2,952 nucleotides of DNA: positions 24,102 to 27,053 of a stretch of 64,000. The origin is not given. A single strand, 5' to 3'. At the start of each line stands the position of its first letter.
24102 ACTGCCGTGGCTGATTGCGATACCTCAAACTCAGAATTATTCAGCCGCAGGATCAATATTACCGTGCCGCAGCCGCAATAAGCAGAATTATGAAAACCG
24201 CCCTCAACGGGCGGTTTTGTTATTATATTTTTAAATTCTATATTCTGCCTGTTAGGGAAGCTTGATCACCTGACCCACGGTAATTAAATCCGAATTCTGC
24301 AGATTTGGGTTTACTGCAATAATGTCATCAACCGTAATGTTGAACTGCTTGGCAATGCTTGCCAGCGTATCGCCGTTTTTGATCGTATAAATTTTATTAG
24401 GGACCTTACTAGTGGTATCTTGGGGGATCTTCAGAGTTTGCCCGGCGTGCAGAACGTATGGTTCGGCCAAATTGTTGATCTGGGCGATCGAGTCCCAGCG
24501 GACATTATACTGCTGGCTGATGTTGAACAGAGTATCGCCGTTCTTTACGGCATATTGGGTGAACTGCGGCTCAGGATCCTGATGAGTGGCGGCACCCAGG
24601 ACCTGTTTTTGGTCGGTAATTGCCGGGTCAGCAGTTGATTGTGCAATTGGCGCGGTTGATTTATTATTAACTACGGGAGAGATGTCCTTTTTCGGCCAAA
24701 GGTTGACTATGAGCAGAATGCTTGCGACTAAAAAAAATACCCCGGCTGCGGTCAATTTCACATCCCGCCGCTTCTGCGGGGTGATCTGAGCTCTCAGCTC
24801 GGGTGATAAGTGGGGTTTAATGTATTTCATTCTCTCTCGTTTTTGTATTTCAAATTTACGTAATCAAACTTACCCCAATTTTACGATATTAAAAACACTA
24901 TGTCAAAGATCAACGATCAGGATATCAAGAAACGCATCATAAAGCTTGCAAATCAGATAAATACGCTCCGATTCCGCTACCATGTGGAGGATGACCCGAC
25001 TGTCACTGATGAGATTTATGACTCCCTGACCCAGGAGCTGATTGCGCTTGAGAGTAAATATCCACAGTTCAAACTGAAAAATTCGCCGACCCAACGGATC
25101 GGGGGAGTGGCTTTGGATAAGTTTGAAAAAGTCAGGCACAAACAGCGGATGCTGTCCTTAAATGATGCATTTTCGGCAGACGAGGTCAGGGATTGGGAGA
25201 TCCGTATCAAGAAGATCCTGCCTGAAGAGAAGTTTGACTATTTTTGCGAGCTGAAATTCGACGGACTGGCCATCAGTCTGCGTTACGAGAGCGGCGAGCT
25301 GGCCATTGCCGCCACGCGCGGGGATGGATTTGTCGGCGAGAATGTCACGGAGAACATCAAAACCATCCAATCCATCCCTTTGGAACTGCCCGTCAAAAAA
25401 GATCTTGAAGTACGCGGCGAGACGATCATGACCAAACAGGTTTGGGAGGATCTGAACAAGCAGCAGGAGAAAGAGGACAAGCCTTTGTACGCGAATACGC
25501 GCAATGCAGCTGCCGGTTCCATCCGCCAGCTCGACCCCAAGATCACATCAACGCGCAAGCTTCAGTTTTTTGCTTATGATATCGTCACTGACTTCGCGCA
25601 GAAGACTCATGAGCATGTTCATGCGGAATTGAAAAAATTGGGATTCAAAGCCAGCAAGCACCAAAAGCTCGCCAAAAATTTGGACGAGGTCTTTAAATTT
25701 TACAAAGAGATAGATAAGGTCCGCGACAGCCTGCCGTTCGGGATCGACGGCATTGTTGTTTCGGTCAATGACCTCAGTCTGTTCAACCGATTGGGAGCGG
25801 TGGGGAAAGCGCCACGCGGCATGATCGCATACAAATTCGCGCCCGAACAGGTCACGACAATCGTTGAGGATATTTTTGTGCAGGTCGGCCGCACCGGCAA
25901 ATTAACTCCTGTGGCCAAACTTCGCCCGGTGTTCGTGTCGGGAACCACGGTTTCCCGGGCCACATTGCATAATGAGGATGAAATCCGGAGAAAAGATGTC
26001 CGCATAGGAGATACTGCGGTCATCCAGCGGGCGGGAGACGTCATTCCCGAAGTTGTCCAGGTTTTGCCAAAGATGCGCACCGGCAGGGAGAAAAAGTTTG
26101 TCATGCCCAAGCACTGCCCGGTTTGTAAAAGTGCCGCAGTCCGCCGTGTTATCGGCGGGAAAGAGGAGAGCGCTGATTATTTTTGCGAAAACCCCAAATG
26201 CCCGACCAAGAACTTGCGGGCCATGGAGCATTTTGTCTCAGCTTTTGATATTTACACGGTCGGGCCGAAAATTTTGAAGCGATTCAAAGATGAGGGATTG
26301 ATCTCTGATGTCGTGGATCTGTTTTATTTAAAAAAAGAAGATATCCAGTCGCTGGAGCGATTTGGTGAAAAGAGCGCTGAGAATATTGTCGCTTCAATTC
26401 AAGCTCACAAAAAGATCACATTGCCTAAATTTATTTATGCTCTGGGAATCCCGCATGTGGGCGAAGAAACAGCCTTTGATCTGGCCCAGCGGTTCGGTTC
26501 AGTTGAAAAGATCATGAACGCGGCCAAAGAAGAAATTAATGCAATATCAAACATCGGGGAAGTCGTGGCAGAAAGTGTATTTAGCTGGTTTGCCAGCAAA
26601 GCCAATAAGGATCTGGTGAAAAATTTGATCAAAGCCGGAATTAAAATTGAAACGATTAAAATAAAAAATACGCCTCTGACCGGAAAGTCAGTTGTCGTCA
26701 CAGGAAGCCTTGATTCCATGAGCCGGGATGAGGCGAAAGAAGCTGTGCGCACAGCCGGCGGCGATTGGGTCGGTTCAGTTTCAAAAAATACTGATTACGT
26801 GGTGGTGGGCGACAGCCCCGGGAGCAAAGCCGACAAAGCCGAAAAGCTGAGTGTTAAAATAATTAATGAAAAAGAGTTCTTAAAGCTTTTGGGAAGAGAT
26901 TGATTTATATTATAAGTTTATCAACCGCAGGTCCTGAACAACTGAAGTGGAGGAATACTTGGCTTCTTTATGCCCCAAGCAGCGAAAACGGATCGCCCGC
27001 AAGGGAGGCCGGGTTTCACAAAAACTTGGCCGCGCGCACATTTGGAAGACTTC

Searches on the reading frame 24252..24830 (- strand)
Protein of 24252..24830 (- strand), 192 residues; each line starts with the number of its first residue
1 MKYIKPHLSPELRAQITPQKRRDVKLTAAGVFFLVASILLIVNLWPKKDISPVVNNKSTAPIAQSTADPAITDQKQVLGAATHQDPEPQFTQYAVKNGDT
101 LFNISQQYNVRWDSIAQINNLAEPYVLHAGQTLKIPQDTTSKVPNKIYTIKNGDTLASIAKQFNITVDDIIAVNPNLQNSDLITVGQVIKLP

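Call 9: search_protein_families(library=pfam, proteins=[window:24252-24830:-], max_evalue=0.01)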
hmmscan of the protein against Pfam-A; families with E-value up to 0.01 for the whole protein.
window:24252-24830:- (192 aa): 9 families
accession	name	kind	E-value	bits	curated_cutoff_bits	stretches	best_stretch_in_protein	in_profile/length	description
PF01476.26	LysM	-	1e-32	112.2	20.9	2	148-192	1-43/43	LysM domain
PF23473.1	LysM3_LYK4_5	-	8.2e-09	35.9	29.3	2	93-123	5-35/48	LYK4/5 LysM3 domain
PF22310.2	NMB0315_dom_I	-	1.1e-06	29.3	27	1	91-141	4-58/83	NMB0315-like, domain I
PF23446.1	LysM1_NFP_LYK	-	2.4e-06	28.7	36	0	99-136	16-54/60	NFP/LYK LysM1 domain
PF23457.1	LysM2_NFP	-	0.00012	22.5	36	0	92-136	7-54/56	NFP LysM2 domain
PF23577.1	LysM_RLK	-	0.00032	21.1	27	0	148-171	3-26/44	LysM domain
PF23462.1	LysM3_NFP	-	0.0005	21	28.1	0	151-179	8-35/48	NFP LysM3 domain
PF04225.17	LysM_OapA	-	0.0016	18.9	22.3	0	146-173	3-30/85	Opacity-associated protein A LysM-like domain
PF23472.1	LysM2_CERK1_LYK3_4_5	-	0.0027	18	27.4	0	91-136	6-54/56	LYK3/4/5 LysM2 domain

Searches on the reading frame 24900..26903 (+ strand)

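Call 9: search_protein_families(library=pfam, proteins=[window:24900-26903:+], max_evalue=0.01)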
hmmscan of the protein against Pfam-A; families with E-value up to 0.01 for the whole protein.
window:24900-26903:+ (667 aa): 9 families
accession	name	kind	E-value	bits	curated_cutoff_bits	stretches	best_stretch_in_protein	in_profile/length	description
PF01653.23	DNA_ligase_aden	-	6.4e-87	291.7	27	1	74-316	3-253/253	NAD-dependent DNA ligase adenylation domain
PF03120.22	DNA_ligase_OB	-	1e-34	118.7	32.9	1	319-396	1-78/79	NAD-dependent DNA ligase OB-fold domain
PF12826.13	HHH_2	-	1.4e-22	80.1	27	1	510-573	1-64/64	Helix-hairpin-helix motif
PF00533.33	BRCT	-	1.5e-13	51.2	21.3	1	590-663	3-77/78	BRCA1 C Terminus (BRCT) domain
PF14520.12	HHH_5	-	3.2e-12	47.2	27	2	513-559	3-50/57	Helix-hairpin-helix domain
PF12738.14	PTCB-BRCT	-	2.4e-05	24.7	22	1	600-656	4-60/63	twin BRCT domain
PF03119.21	DNA_ligase_ZBD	-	0.0001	22.5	25.8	1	405-435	1-26/27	NAD-dependent DNA ligase C4 zinc finger domain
PF01367.25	5_3_exonuc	-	0.00011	23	40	1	516-554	22-58/97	5'-3' exonuclease, C-terminal SAM fold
PF22745.1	Nlig-Ia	-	0.00017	22.6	27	1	12-56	5-49/92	DNA ligase-like, N-terminal NAD+-binding domain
